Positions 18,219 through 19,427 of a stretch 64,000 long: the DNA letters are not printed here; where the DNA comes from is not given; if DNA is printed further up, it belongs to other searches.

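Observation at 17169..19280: Lysyl-tRNA synthetase fused to a YqeK-like HD-domain (Ap4A hydrolase-type) C-terminal extension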

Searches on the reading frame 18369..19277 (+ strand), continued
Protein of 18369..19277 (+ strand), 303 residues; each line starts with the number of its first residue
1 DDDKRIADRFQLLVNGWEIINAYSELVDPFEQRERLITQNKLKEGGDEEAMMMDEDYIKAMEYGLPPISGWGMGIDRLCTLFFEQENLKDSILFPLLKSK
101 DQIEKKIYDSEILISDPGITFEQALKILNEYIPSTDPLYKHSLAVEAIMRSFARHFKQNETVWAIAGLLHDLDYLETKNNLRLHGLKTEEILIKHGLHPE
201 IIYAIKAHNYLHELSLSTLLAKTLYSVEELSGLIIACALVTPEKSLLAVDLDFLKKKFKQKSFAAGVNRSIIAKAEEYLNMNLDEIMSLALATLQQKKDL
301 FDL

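Call 61: search_protein_families(library=ncbifam, proteins=[P0146, P0136, P0143, P0134], max_evalue=0.001)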
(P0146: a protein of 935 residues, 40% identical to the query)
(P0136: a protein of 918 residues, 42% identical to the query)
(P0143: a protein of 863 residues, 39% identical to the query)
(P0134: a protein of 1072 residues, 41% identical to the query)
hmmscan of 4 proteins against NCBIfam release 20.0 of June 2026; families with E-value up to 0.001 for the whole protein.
P0146 (935 aa): 28 families (the best 25 are shown)
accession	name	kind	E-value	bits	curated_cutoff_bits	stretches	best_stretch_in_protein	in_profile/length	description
NF001756.1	PRK00484.1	subfamily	7.9e-144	479.9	468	1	7-524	3-488/488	lysine--tRNA ligase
TIGR00499.1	lysS_bact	equivalog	1.3e-127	426.5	427.6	1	6-524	4-495/496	lysine--tRNA ligase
NF002821.0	PRK02983.1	equivalog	2.9e-111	373.2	742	1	8-524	622-1101/1102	bifunctional lysylphosphatidylglycerol synthetase/lysine--tRNA ligase LysX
NF009101.0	PRK12445.1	subfamily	1.1e-93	314.5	1026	1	11-525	22-505/505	lysine--tRNA ligase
TIGR00462.1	genX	equivalog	2.2e-45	155.4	286.9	1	197-518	2-304/304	EF-P lysine aminoacylase EpmA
NF006828.0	PRK09350.1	equivalog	3.1e-39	135.1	264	1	193-520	13-322/325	elongation factor P--(R)-beta-lysine ligase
NF003483.0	PRK05159.1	equivalog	7.2e-34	117.4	353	1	61-519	18-430/438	aspartate--tRNA(Asn) ligase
TIGR00458.1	aspS_nondisc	equivalog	8.3e-30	104.1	368.4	1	66-521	18-422/428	aspartate--tRNA(Asn) ligase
TIGR00459.1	aspS_bact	equivalog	3.1e-28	98.5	373.85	2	65-317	21-260/586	aspartate--tRNA ligase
NF001750.0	PRK00476.1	equivalog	2.8e-27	95.3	443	2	63-318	21-266/590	aspartate--tRNA ligase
NF003037.0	PRK03932.1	equivalog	2.1e-23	83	414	1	59-524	15-448/451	asparagine--tRNA ligase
TIGR00457.1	asnS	equivalog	1e-18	67.4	342.6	1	95-523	39-451/455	asparagine--tRNA ligase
NF009460.0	PRK12820.1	equivalog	4.7e-14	51.4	1379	1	65-307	40-284/723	bifunctional aspartyl-tRNA synthetase/aspartyl/glutamyl-tRNA amidotransferase subunit C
NF001299.0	PRK00241.1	equivalog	7.2e-07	28.9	158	1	608-715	159-258/263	NAD(+) diphosphatase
NF041652.1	Nud_hyd_Dein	equivalog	9.2e-07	29.2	200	1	586-650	12-84/152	Nudix hydrolase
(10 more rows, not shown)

P0136 (918 aa): 19 families
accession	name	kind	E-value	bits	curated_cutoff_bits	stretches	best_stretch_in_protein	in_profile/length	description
NF001756.1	PRK00484.1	subfamily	5e-140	467.4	468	1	12-488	3-488/488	lysine--tRNA ligase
TIGR00499.1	lysS_bact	equivalog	4.2e-129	431.4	427.6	1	12-488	5-495/496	lysine--tRNA ligase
NF002821.0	PRK02983.1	equivalog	2.9e-112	376.6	742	1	11-488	620-1101/1102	bifunctional lysylphosphatidylglycerol synthetase/lysine--tRNA ligase LysX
NF009101.0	PRK12445.1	subfamily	1.5e-96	324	1026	1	52-487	64-503/505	lysine--tRNA ligase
TIGR00462.1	genX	equivalog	1.1e-45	156.5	286.9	1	177-468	4-289/304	EF-P lysine aminoacylase EpmA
NF006828.0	PRK09350.1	equivalog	7.3e-40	137.2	264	1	171-469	13-306/325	elongation factor P--(R)-beta-lysine ligase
NF003483.0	PRK05159.1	equivalog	1.3e-34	119.9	353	1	43-483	6-430/438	aspartate--tRNA(Asn) ligase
TIGR00458.1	aspS_nondisc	equivalog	2.8e-32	112.3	368.4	1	51-483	10-420/428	aspartate--tRNA(Asn) ligase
NF001750.0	PRK00476.1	equivalog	4.1e-26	91.4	443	1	51-303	16-272/590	aspartate--tRNA ligase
TIGR00459.1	aspS_bact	equivalog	2e-23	82.6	373.85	1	44-302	6-263/586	aspartate--tRNA ligase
NF003037.0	PRK03932.1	equivalog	8.5e-22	77.7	414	1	49-483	12-443/451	asparagine--tRNA ligase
TIGR00457.1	asnS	equivalog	1.1e-19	70.6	342.6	1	43-484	6-448/455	asparagine--tRNA ligase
NF009460.0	PRK12820.1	equivalog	3e-11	42.2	1379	1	53-270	35-269/723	bifunctional aspartyl-tRNA synthetase/aspartyl/glutamyl-tRNA amidotransferase subunit C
TIGR00277.1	HDIG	domain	1.4e-08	34.5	27.6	1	748-822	3-82/84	HDIG domain-containing metalloprotein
NF005052.0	PRK06462.1-1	equivalog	5.8e-07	28.9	368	1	155-476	30-336/353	asparagine synthetase A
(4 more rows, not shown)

P0143 (863 aa): 18 families
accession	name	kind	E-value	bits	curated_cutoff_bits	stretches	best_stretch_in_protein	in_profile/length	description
NF001756.1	PRK00484.1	subfamily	4.5e-151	503.8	468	1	8-499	4-488/488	lysine--tRNA ligase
TIGR00499.1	lysS_bact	equivalog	2.2e-132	442.2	427.6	1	10-499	8-495/496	lysine--tRNA ligase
NF002821.0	PRK02983.1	equivalog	1.2e-116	391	742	1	28-499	643-1101/1102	bifunctional lysylphosphatidylglycerol synthetase/lysine--tRNA ligase LysX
NF009101.0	PRK12445.1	subfamily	8.6e-104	347.8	1026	1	10-499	21-504/505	lysine--tRNA ligase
TIGR00462.1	genX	equivalog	3.8e-51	174.3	286.9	1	180-493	3-304/304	EF-P lysine aminoacylase EpmA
NF006828.0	PRK09350.1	equivalog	1.4e-43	149.4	264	1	174-495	12-322/325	elongation factor P--(R)-beta-lysine ligase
NF003483.0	PRK05159.1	equivalog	7.8e-38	130.5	353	1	58-494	15-430/438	aspartate--tRNA(Asn) ligase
TIGR00458.1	aspS_nondisc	equivalog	1.6e-33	116.3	368.4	1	61-495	13-421/428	aspartate--tRNA(Asn) ligase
NF003037.0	PRK03932.1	equivalog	3.2e-32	112.1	414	1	58-497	14-446/451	asparagine--tRNA ligase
TIGR00457.1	asnS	equivalog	1.1e-31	110.2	342.6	1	58-496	14-449/455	asparagine--tRNA ligase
TIGR00459.1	aspS_bact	equivalog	3.3e-31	108.3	373.85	2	58-338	14-300/586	aspartate--tRNA ligase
NF001750.0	PRK00476.1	equivalog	7.9e-28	97.1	443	2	56-348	14-313/590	aspartate--tRNA ligase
NF009460.0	PRK12820.1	equivalog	1.9e-17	62.6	1379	2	176-295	171-290/723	bifunctional aspartyl-tRNA synthetase/aspartyl/glutamyl-tRNA amidotransferase subunit C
NF005052.0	PRK06462.1-1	equivalog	2.5e-07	30.1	368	1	176-495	47-345/353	asparagine synthetase A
TIGR02367.1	PylS_Cterm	equivalog_domain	2.6e-06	27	178.15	1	182-296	29-154/242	pyrrolysine--tRNA(Pyl) ligase large subunit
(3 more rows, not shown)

P0134 (1072 aa): 25 families
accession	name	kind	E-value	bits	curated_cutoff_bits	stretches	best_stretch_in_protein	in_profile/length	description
NF001756.1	PRK00484.1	subfamily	8.4e-176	585.4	468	1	9-490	2-488/488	lysine--tRNA ligase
TIGR00499.1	lysS_bact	equivalog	2.7e-158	527.7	427.6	1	10-491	5-496/496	lysine--tRNA ligase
NF002821.0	PRK02983.1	equivalog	3.8e-147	492.1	742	1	4-490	615-1101/1102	bifunctional lysylphosphatidylglycerol synthetase/lysine--tRNA ligase LysX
NF009101.0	PRK12445.1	subfamily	1.3e-130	436.4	1026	1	7-491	16-505/505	lysine--tRNA ligase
TIGR00462.1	genX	equivalog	1.2e-52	179.3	286.9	1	173-483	3-303/304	EF-P lysine aminoacylase EpmA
NF006828.0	PRK09350.1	equivalog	4.8e-45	154.2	264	1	170-486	15-322/325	elongation factor P--(R)-beta-lysine ligase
NF003483.0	PRK05159.1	equivalog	5.7e-40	137.5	353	1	52-485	16-430/438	aspartate--tRNA(Asn) ligase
TIGR00458.1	aspS_nondisc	equivalog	1.1e-34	120.1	368.4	1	55-485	14-420/428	aspartate--tRNA(Asn) ligase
TIGR00459.1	aspS_bact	equivalog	5.8e-34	117.4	373.85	2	54-320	17-278/586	aspartate--tRNA ligase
NF001750.0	PRK00476.1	equivalog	8.9e-34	116.7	443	2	49-321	14-284/590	aspartate--tRNA ligase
TIGR00472.1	pheT_bact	equivalog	9.8e-31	106.8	402.65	2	505-629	42-159/798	phenylalanine--tRNA ligase subunit beta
NF003037.0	PRK03932.1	equivalog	4.5e-27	95.1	414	1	49-488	12-446/451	asparagine--tRNA ligase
NF009460.0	PRK12820.1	equivalog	2.6e-25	88.7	1379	2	152-320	155-311/723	bifunctional aspartyl-tRNA synthetase/aspartyl/glutamyl-tRNA amidotransferase subunit C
TIGR00457.1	asnS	equivalog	6.1e-25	87.9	342.6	1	48-487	11-449/455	asparagine--tRNA ligase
NF045760.1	YtpR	equivalog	6.7e-17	61.9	100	1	498-615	70-181/185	YtpR family tRNA-binding protein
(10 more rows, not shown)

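Call 64: search_protein_families(library=pfam, proteins=[P0227, P0221, P0226, P0231, P0242, P0244, P0252, P0256, P0222, P0197], max_evalue=0.01)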
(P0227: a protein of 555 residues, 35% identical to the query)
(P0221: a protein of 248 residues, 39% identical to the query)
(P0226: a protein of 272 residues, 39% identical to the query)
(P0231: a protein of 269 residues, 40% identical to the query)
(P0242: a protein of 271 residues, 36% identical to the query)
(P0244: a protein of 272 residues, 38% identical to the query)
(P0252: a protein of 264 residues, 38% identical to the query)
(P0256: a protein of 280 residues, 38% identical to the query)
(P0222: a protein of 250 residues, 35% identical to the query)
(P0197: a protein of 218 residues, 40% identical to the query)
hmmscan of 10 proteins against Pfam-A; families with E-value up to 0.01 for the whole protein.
P0227 (555 aa): 8 families
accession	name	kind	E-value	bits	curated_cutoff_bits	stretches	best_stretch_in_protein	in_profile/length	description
PF13570.13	Beta-prop_ACSF4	-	2.2e-35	123.1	133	2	76-258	63-248/329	Beta-alanine-activating enzyme, beta-propeller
PF13360.13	PQQ_2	-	8.2e-23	81.7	27.6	2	5-92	2-92/233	Outer membrane protein assembly factor BamB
PF01966.28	HD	-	2.6e-10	41.1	22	1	395-465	3-87/116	HD domain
PF25292.1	Beta-prop_CGLA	-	6.4e-06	26.3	26.8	0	44-100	53-113/316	Lambda-carrageenase beta-propeller domain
PF23414.1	Beta-prop_EML_2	-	7.4e-06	26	90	1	14-92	29-111/266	Echinoderm microtubule-associated protein second beta-propeller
PF17005.11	WD40_like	-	0.00051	20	40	1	13-164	71-180/301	WD40-like domain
PF23383.1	Beta-prop_IFT140_1st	-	0.006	15.8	27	0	19-69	185-235/406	IFT140 first beta-propeller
PF08668.18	HDOD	-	0.007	16.3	22.9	0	386-428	88-131/196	HDOD domain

P0221 (248 aa): 1 family
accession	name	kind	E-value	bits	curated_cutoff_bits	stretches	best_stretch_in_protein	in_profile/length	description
PF01966.28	HD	-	1.9e-07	31.8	22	1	23-106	3-106/116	HD domain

P0226 (272 aa): 1 family
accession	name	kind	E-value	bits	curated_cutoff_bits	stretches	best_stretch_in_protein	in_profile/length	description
PF01966.28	HD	-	6.2e-10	39.8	22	1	101-195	3-113/116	HD domain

P0231 (269 aa): 1 family
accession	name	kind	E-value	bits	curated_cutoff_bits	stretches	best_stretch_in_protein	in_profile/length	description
PF01966.28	HD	-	1.9e-06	28.6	22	1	104-173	3-89/116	HD domain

P0242 (271 aa): 1 family
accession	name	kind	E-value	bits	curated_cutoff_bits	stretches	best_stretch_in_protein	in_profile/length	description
PF01966.28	HD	-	1.4e-05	25.8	22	1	105-181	3-92/116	HD domain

P0244 (272 aa): 1 family
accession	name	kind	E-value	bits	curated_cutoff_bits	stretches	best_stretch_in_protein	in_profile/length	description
PF01966.28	HD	-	1.2e-08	35.7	22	1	107-196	3-112/116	HD domain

P0252 (264 aa): 1 family
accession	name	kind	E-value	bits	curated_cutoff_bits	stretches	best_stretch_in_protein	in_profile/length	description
PF01966.28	HD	-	3.1e-11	44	22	1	93-187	3-113/116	HD domain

P0256 (280 aa): 1 family
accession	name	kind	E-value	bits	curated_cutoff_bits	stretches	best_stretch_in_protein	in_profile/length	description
PF01966.28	HD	-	3.8e-08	34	22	1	105-199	3-113/116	HD domain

P0222 (250 aa): 1 family
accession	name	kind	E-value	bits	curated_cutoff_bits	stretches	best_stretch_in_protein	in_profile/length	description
PF01966.28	HD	-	1.2e-07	32.4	22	1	80-154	3-91/116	HD domain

P0197 (218 aa): 0 families

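Call 65: find_encoding_contigs(protein=P0157, flank=5000, max_places=3)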
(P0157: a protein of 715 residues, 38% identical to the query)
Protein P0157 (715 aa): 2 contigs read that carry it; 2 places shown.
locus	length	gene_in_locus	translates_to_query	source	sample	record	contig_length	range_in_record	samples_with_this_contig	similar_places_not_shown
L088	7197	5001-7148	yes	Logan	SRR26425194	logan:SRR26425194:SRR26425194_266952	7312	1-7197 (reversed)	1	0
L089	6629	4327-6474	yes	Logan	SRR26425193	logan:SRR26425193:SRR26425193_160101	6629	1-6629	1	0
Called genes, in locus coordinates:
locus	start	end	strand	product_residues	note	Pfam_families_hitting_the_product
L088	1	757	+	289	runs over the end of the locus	?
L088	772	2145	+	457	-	-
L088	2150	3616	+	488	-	-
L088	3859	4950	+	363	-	-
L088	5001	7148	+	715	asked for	PF01966:HD (weak), PF01336:tRNA_anti-codon, PF00152:tRNA-synt_2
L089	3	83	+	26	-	?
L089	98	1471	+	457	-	-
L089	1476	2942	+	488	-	-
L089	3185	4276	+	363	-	-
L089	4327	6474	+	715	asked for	PF01966:HD (weak), PF01336:tRNA_anti-codon, PF00152:tRNA-synt_2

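Call 66: find_encoding_contigs(protein=P0134, flank=5000, max_places=2)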
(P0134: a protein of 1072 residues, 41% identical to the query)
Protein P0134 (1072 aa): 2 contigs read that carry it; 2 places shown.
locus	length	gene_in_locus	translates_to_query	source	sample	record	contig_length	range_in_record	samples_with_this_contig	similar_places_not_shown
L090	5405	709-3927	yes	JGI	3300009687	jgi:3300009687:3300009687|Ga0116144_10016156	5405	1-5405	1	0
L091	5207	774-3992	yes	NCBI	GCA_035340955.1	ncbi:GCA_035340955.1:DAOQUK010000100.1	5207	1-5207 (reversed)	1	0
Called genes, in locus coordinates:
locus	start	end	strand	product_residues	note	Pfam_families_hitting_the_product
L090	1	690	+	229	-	?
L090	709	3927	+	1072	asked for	PF01336:tRNA_anti-codon, PF00152:tRNA-synt_2, PF01588:tRNA_bind, PF03483:B3_4, PF01966:HD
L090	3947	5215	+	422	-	PF05496:RuvB_N, PF20720:nSTAND3 (weak), PF00004:AAA, PF00910:RNA_helicase (weak), PF07728:AAA_5 (weak), PF13173:AAA_14 (weak), PF16193:AAA_assoc_2, PF12002:MgsA_C, +2 more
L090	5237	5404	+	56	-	?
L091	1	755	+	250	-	PF07690:MFS_1 (faint)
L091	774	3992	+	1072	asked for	PF01336:tRNA_anti-codon, PF00152:tRNA-synt_2, PF01588:tRNA_bind, PF03483:B3_4, PF01966:HD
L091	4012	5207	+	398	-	PF05496:RuvB_N, PF13173:AAA_14 (weak), PF20720:nSTAND3 (weak), PF00004:AAA, PF00910:RNA_helicase (weak), PF07728:AAA_5 (weak), PF16193:AAA_assoc_2, PF12002:MgsA_C, +2 more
